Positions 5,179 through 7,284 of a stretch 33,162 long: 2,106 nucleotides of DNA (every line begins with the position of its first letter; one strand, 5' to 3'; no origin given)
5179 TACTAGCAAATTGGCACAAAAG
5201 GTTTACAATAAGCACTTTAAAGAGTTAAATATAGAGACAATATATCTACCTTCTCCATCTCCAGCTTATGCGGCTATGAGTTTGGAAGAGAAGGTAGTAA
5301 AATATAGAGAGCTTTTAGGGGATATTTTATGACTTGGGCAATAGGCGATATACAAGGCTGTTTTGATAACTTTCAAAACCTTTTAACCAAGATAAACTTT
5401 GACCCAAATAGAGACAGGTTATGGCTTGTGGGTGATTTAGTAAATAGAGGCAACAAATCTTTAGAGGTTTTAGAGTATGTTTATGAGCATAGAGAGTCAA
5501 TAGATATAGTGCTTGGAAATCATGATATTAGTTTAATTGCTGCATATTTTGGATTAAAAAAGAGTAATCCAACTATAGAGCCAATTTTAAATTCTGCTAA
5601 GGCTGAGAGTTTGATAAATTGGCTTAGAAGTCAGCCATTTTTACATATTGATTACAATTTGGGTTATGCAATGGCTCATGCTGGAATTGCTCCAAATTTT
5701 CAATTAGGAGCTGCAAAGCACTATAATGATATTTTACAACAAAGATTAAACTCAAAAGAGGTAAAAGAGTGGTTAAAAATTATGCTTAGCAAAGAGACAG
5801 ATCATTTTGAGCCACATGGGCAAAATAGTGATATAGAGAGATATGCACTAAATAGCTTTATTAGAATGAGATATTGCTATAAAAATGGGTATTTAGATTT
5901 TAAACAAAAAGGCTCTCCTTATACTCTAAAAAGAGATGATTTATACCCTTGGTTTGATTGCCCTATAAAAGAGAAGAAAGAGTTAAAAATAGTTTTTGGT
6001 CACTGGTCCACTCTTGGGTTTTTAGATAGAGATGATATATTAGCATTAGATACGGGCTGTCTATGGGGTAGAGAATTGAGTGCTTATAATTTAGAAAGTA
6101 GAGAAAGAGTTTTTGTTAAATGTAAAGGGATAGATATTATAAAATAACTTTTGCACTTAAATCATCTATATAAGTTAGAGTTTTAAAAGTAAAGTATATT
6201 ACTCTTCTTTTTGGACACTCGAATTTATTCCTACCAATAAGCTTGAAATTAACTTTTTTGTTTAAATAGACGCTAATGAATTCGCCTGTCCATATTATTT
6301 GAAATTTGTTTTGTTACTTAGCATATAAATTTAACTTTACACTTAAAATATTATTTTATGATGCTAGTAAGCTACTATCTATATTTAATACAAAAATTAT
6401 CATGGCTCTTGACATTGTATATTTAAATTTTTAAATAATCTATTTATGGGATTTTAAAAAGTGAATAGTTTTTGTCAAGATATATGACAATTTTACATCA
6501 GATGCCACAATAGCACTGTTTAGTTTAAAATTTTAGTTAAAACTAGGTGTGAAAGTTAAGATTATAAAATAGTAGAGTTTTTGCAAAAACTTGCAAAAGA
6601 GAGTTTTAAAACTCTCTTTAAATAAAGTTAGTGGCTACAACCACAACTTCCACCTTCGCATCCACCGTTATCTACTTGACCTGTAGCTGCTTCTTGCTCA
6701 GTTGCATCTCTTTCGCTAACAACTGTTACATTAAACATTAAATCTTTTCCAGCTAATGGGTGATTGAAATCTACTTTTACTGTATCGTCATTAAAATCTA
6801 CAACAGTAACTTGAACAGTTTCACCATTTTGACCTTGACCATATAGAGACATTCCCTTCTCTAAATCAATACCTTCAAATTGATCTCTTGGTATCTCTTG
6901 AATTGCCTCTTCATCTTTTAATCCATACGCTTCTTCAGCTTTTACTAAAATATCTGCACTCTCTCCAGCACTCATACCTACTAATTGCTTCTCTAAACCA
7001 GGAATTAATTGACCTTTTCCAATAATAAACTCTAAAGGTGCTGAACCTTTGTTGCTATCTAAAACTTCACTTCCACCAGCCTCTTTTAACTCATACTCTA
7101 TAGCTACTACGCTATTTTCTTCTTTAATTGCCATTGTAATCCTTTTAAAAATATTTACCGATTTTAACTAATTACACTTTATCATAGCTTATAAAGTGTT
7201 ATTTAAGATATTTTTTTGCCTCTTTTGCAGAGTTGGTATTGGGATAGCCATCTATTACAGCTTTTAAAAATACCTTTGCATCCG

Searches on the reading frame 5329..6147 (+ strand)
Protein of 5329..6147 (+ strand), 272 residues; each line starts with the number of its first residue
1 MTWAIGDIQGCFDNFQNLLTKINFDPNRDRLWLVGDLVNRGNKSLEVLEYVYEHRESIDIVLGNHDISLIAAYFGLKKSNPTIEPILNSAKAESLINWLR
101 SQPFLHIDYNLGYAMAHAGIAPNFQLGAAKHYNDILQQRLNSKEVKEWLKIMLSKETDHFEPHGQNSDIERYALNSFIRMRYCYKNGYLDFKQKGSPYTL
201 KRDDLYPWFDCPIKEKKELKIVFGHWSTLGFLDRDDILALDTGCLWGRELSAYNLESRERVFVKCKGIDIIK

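Call 18: find_encoding_contigs(protein=window:5329-6147:+, flank=10000, max_places=10)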
Protein window:5329-6147:+ (272 aa): 5 contigs read that carry it; 5 places shown.
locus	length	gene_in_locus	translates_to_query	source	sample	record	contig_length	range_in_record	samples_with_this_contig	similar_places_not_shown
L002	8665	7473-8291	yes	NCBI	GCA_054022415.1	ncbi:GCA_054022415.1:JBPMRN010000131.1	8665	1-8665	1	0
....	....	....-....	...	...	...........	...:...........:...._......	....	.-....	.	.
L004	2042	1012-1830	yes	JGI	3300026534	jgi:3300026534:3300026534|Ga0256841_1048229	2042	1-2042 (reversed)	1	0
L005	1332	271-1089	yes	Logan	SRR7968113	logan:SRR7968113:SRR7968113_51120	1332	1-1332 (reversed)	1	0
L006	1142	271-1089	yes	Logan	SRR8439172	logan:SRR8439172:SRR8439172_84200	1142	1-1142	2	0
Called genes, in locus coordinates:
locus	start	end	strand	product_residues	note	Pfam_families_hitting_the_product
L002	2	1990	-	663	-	?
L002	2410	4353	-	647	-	PF00005:ABC_tran, PF02463:SMC_N (weak), PF03193:RsgA_GTPase (faint), PF13555:AAA_29 (faint), PF12848:ABC_tran_Xtn, PF02463:SMC_N, PF00005:ABC_tran, PF16326:ABC_tran_CTD, +3 more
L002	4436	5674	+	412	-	PF16491:Peptidase_M48_N, PF01435:Peptidase_M48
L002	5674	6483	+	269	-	PF17827:PrmC_N, PF01596:Methyltransf_3 (weak), PF05175:MTS, PF06325:PrmA, PF13649:Methyltransf_25 (weak)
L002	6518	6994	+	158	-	PF13664:DUF4149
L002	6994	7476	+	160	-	PF03167:UDG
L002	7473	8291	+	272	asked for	PF00149:Metallophos, PF06874:FBPase_2 (weak)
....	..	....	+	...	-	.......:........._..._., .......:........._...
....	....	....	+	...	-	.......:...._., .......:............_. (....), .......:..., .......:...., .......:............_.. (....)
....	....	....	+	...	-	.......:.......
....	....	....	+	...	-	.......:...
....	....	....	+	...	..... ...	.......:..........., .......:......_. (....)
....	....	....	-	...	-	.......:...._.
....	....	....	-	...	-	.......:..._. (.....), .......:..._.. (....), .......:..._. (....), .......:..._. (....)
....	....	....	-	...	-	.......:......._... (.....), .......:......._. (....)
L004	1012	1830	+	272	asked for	PF00149:Metallophos, PF06874:FBPase_2 (weak)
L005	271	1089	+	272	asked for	PF00149:Metallophos, PF06874:FBPase_2 (weak)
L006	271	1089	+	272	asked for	PF00149:Metallophos, PF06874:FBPase_2 (weak)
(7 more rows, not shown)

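Call 27: find_homologous_proteins(query=window:5329-6147:+, max_evalue=1e-30)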
Query window:5329-6147:+ (272 aa): 7948 proteins with E <= 1e-30 among 8000 candidates; the best 120 are listed.
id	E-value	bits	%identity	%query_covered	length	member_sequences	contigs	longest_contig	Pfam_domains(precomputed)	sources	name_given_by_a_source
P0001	7.8e-187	637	100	100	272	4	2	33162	PF00149.34,PF06874.17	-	-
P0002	4.9e-144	497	79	98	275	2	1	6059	PF00149.34,PF06874.17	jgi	-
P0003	5.0e-144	497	77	100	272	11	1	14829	PF00149.34,PF06874.17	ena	-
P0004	1.1e-137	476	76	98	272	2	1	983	PF00149.34,PF06874.17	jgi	-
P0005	5.3e-137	474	74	99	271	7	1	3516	PF00149.34,PF06874.17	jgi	-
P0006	7.1e-136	470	75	98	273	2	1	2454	PF00149.34,PF06874.17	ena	-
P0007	3.4e-135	468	74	99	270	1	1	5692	PF00149.34,PF06874.17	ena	-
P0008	4.2e-135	468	71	99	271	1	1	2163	PF00149.34,PF06874.17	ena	-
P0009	9.3e-135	466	73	97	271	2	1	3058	PF00149.34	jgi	-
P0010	3.3e-131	455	73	97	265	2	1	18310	PF00149.34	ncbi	-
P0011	8.1e-127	440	70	99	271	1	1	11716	PF00149.34,PF06874.17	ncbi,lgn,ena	-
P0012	9.3e-127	440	69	100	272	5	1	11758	PF00149.34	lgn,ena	-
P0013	1.2e-126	440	68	100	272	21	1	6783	PF00149.34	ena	-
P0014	1.3e-126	440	70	97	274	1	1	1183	PF00149.34,PF06874.17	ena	-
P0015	7.4e-126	437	69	98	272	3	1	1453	PF00149.34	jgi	-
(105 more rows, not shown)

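Call 28: find_encoding_contigs(protein=P0003, flank=10000, max_places=2)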
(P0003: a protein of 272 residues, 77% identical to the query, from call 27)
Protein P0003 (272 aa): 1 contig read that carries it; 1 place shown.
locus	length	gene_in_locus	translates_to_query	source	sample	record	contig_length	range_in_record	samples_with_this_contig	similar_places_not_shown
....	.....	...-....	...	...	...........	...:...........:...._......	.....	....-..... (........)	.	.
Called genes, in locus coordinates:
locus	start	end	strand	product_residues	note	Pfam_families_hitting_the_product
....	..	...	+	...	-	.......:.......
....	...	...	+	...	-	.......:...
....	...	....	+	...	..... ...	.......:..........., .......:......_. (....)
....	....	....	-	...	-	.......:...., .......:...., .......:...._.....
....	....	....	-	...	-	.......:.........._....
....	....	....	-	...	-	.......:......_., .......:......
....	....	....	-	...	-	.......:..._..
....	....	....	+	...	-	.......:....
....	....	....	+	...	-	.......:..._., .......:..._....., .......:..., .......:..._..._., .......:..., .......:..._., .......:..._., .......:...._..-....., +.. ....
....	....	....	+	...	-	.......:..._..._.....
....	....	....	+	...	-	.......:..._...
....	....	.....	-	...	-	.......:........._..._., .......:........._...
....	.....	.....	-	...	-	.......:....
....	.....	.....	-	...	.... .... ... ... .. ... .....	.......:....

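Call 29: find_encoding_contigs(protein=P0002, flank=10000, max_places=2)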
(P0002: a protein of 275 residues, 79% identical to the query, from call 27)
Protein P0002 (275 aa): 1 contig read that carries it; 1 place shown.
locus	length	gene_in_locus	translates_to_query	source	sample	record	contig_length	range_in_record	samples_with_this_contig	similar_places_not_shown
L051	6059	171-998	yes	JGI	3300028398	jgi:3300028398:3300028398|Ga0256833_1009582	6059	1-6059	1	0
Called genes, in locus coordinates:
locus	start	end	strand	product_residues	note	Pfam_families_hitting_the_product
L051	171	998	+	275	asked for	PF00149:Metallophos, PF06874:FBPase_2 (weak)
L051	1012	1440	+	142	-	PF01909:NTP_transf_2, PF18765:Polbeta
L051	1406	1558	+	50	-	-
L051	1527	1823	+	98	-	PF01934:HepT-like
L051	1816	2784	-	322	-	PF00425:Chorismate_bind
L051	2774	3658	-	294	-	PF02729:OTCace_N, PF00185:OTCace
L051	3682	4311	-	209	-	PF13500:AAA_26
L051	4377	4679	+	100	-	PF02617:ClpS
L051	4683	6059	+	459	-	?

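Call 30: find_encoding_contigs(protein=P0010, flank=10000, max_places=2)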
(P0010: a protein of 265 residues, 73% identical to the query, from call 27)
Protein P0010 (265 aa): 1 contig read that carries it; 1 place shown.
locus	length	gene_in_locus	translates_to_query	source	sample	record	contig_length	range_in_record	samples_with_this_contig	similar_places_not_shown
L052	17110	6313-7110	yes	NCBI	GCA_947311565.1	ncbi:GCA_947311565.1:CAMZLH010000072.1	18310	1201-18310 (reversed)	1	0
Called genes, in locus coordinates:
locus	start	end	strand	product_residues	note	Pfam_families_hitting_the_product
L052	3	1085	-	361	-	?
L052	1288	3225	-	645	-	PF00005:ABC_tran, PF02463:SMC_N (weak), PF03193:RsgA_GTPase (faint), PF13555:AAA_29 (faint), PF12848:ABC_tran_Xtn, PF02463:SMC_N (weak), PF00005:ABC_tran, PF16326:ABC_tran_CTD, +4 more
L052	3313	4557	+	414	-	PF16491:Peptidase_M48_N, PF01435:Peptidase_M48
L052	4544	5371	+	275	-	PF17827:PrmC_N, PF05175:MTS, PF06325:PrmA, PF13649:Methyltransf_25 (faint)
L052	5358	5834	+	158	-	PF13664:DUF4149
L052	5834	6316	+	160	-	PF03167:UDG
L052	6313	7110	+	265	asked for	PF00149:Metallophos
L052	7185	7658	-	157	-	PF05573:NosL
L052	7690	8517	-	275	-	PF01061:ABC2_membrane (weak), PF12679:ABC2_membrane_2, PF12698:ABC2_membrane_3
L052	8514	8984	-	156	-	-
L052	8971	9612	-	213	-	PF02463:SMC_N, PF00005:ABC_tran, PF13304:AAA_21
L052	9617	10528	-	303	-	PF12801:Fer4_5, PF12798:Fer4_3 (faint), PF12801:Fer4_5 (weak), PF12837:Fer4_6, PF13237:Fer4_10 (weak), PF00037:Fer4 (weak), PF12838:Fer4_7, PF13187:Fer4_9 (weak), +1 more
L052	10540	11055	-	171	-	PF00034:Cytochrom_C (faint), PF13442:Cytochrome_CBB3 (weak)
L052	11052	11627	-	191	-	-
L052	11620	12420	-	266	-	PF13534:Fer4_17 (faint), PF25160:LdpA_Fe-S-bd (faint), PF00037:Fer4 (weak), PF12798:Fer4_3 (faint), PF12838:Fer4_7, PF13187:Fer4_9 (weak), PF14697:Fer4_21 (weak), PF00037:Fer4 (weak), +3 more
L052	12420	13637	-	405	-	PF13229:Beta_helix, PF05048:NosD, PF13229:Beta_helix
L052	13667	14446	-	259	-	-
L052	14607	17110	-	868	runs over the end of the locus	PF18764:nos_propeller, PF13473:Cupredoxin_1 (weak), PF00034:Cytochrom_C (weak)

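Call 72: search_protein_families(library=ncbifam, proteins=[window:5329-6147:+, L002:2-1990:-], max_evalue=0.001)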
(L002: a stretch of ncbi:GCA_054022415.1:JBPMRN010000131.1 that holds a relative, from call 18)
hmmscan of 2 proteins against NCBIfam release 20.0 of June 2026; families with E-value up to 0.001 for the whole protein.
window:5329-6147:+ (272 aa): 7 families
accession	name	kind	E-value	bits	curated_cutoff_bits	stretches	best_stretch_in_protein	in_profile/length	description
NF001204.0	PRK00166.1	equivalog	3.8e-93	311.8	176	1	2-267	3-270/276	symmetrical bis(5'-nucleosyl)-tetraphosphatase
TIGR00668.1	apaH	equivalog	4.6e-71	239.5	222.85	1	2-258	3-261/279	bis(5'-nucleosyl)-tetraphosphatase (symmetrical) ApaH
NF008516.0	PRK11439.1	equivalog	1.1e-12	48.5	326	1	2-68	19-83/218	protein-serine/threonine phosphatase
NF010148.0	PRK13625.1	equivalog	5.3e-11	42.5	340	1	5-72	6-83/245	bis(5'-nucleosyl)-tetraphosphatase PrpE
TIGR04075.1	bacter_Pnkp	equivalog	2e-09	36.2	750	1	5-75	185-271/851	polynucleotide kinase-phosphatase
NF007425.0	PRK09968.1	equivalog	2.9e-09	36.9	332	1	3-72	18-85/218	protein-serine/threonine phosphatase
NF043030.1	T4SS_Wip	domain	7.6e-06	25.2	300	1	10-97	66-158/330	Dot/Icm T4SS effector Wip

L002:2-1990:- (663 aa): 26 families (the best 25 are shown)
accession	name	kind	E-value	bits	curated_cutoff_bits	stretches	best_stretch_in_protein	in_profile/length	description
NF010055.0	PRK13532.1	equivalog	7.1e-299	993.8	904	1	1-637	1-582/830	nitrate reductase catalytic subunit NapA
TIGR01706.1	NAPA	equivalog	8.5e-280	930.7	930.55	1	3-635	2-580/830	periplasmic nitrate reductase subunit alpha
TIGR01591.1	Fdh-alpha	equivalog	1.4e-74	251.4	666.25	2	47-281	3-226/672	formate dehydrogenase subunit alpha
NF041323.1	Nitr_red_NasA_Halo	equivalog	5.3e-57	193.8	1000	2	50-282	3-225/673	assimilatory nitrate reductase NasA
NF047855.1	AssmNtatRedNasC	equivalog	6.8e-45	153.5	1100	2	43-282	21-252/708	assimilatory nitrate reductase catalytic subunit NasC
NF041513.1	formate_DH_Act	exception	1.7e-30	105.6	1400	1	30-489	30-495/1067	formate dehydrogenase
NF012032.0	PRK15488.1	equivalog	1.4e-25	89.4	694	1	2-220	2-209/759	thiosulfate reductase PhsA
TIGR01553.1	formate-DH-alph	equivalog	9e-24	83.3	814.2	1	3-282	2-293/1009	formate dehydrogenase-N subunit alpha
TIGR02166.1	dmsA_ynfE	subfamily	1.9e-22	79.1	777.7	1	3-299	1-297/794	DMSO/selenate family reductase complex A subunit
TIGR01973.1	NuoG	equivalog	1.2e-21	77.2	470.05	2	47-251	219-406/606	NADH-quinone oxidoreductase subunit NuoG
NF005895.0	PRK07860.1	equivalog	2.6e-21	75.3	802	2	45-254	239-434/811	NADH-quinone oxidoreductase subunit G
TIGR01701.1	Fdhalpha-like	subfamily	2e-20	72.5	582.15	1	97-249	99-237/744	FdhF/YdeP family oxidoreductase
TIGR02693.1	arsenite_ox_L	equivalog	1.4e-19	69.6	359.05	1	66-221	79-234/806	arsenate reductase (azurin) large subunit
NF041714.1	arsenate_red_ArrA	equivalog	2.2e-15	55.8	1600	1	3-188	3-194/848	arsenate respiratory reductase molybdopterin-containing subunit ArrA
TIGR03479.1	DMSO_red_II_alp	subfamily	1.7e-14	52.9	984.75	1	75-279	98-293/913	molybdopterin-dependent oxidoreductase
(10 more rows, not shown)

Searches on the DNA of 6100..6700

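Call 11: search_rna_families(source=window, start=6100, end=6700, threshold=evalue, max_evalue=10)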
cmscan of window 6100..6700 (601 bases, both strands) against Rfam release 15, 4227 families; matches with E-value up to 10: 7.
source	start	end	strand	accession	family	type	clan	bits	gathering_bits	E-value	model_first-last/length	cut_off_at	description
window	6543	6623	+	RF03162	TD-2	Gene; sRNA;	CL00124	22.1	48.7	0.79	1-98/98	no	TD-2 RNA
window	6546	6644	+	RF01483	rli56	Cis-reg;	-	20.2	47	0.99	1-100/100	no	Listeria sRNA rli56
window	6254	6321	-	RF02106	DLEU2_2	Gene; lncRNA;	-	19.3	45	6.6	1-90/90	no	Deleted in lymphocytic leukemia 2 conserved region 2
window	6592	6623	-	RF00245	mir-19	Gene; miRNA;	CL00110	18.6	50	0.91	1-79/79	no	mir-19 microRNA precursor family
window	6596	6617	-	RF03339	mir-3047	Gene; miRNA;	-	17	53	2.1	1-61/61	no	mir-3047 microRNA precursor family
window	6314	6372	+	RF00801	mir-280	Gene; miRNA;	-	16.3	70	6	15-72/83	no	mir-280 microRNA precursor family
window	6574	6646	-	RF02665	PsiU1-6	Gene; snRNA; snoRNA; scaRNA;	-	12.8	72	5.4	1-159/159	no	Drosophila small cajal body-specific RNA PsiU1-6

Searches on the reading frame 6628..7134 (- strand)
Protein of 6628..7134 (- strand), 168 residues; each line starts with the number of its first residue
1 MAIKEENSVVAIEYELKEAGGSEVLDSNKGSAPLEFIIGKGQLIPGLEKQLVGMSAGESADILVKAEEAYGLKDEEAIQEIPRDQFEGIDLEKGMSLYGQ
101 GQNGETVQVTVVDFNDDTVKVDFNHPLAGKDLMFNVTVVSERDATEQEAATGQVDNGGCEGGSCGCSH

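Call 72: search_protein_families(library=ncbifam, proteins=[window:6628-7134:-], max_evalue=0.001)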
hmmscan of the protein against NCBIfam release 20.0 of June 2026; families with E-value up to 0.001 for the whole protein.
window:6628-7134:- (168 aa): 3 families
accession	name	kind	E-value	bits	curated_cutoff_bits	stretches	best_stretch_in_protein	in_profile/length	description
NF008008.0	PRK10737.1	equivalog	1.9e-30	106.2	174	1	7-155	6-153/196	peptidylprolyl isomerase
NF011676.0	PRK15095.1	equivalog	1.3e-20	73.5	125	1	5-149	6-151/156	FKBP-type peptidyl-prolyl cis-trans isomerase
TIGR00115.1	tig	equivalog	6e-08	31.9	180.2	1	7-71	152-213/410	trigger factor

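Call 81: find_encoding_contigs(protein=window:6628-7134:-, flank=1500, max_places=10)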
Protein window:6628-7134:- (168 aa): 6 contigs read that carry it; 6 places shown.
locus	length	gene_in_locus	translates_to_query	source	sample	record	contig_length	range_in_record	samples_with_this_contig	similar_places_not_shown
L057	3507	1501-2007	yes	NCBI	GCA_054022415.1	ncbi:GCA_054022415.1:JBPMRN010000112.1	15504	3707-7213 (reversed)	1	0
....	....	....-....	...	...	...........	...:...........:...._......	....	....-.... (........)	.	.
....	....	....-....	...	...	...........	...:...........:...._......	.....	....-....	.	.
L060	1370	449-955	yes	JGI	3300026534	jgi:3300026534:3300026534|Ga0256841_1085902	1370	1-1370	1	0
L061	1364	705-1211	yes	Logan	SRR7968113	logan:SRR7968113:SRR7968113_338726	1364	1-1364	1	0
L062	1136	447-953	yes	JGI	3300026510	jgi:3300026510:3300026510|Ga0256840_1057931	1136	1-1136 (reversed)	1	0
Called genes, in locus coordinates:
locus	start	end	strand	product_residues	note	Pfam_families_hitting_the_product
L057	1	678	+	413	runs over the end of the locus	PF26550:Tricorn_2nd (faint), PF26549:Tricorn_N (weak)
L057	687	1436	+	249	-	PF13174:TPR_6 (faint), PF13432:TPR_16 (weak), PF00515:TPR_1 (weak), PF07719:TPR_2 (weak)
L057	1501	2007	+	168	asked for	PF00254:FKBP_C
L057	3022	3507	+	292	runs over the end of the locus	PF00226:DnaJ, PF01556:DnaJ_C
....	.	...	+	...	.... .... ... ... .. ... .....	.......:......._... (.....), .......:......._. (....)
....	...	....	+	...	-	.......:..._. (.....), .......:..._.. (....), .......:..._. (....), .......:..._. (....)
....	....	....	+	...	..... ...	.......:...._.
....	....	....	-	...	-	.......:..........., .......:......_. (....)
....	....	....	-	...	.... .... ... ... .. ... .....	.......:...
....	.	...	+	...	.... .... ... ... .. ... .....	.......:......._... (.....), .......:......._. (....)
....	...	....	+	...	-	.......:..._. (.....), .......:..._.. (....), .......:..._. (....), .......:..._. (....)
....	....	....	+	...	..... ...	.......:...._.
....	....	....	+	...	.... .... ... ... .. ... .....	?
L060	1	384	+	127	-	?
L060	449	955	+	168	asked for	PF00254:FKBP_C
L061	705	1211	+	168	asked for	PF00254:FKBP_C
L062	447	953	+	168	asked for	PF00254:FKBP_C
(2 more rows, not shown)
